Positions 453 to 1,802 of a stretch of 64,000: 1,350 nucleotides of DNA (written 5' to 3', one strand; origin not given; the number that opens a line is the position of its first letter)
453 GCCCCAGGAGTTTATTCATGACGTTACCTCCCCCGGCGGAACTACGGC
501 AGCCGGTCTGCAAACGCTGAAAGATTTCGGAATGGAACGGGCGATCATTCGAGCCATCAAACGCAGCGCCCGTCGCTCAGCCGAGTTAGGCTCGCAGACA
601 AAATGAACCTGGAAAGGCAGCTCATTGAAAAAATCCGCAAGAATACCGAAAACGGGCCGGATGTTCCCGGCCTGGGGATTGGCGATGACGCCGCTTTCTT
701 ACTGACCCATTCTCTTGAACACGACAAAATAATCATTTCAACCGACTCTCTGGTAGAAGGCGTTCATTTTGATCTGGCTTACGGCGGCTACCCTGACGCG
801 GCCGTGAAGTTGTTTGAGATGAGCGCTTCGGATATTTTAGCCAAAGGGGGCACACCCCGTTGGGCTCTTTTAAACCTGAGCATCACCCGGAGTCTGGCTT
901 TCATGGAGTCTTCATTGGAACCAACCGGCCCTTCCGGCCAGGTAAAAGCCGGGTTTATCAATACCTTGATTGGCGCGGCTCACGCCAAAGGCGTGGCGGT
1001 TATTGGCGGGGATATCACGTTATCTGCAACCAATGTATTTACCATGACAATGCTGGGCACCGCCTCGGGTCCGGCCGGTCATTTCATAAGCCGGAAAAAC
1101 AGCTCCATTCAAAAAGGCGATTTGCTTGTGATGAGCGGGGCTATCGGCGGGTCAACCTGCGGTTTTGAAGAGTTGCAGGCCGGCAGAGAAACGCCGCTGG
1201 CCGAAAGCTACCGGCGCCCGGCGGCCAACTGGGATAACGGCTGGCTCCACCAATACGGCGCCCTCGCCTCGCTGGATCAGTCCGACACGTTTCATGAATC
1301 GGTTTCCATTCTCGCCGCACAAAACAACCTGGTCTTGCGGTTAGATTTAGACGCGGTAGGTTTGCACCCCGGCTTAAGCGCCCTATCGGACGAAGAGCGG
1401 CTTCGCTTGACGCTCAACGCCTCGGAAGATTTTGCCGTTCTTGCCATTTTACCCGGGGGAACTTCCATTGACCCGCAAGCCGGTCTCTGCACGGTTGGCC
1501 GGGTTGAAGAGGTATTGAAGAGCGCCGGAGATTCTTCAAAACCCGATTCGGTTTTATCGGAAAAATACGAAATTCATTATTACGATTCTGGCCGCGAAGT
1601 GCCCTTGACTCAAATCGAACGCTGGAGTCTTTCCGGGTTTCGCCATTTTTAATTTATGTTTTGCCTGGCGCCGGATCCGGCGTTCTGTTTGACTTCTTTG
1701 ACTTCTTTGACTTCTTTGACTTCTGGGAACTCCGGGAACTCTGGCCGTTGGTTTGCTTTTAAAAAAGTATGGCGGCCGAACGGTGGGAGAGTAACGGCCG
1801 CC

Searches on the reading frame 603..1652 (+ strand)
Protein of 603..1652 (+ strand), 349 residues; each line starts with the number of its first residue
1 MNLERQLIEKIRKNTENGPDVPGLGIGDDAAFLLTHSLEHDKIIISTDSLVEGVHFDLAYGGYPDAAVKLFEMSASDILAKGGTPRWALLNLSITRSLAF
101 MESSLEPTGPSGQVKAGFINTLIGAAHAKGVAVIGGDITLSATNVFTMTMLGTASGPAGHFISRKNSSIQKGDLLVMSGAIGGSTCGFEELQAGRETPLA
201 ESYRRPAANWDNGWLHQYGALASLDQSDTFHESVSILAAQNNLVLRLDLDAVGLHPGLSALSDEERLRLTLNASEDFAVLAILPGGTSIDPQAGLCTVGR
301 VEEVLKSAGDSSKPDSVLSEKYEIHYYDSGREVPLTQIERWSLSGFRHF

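Call 61: find_encoding_contigs(protein=window:603-1652:+, flank=10000, max_places=3)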
Protein window:603-1652:+ (349 aa): no gene with exactly this product is on record in the collection.
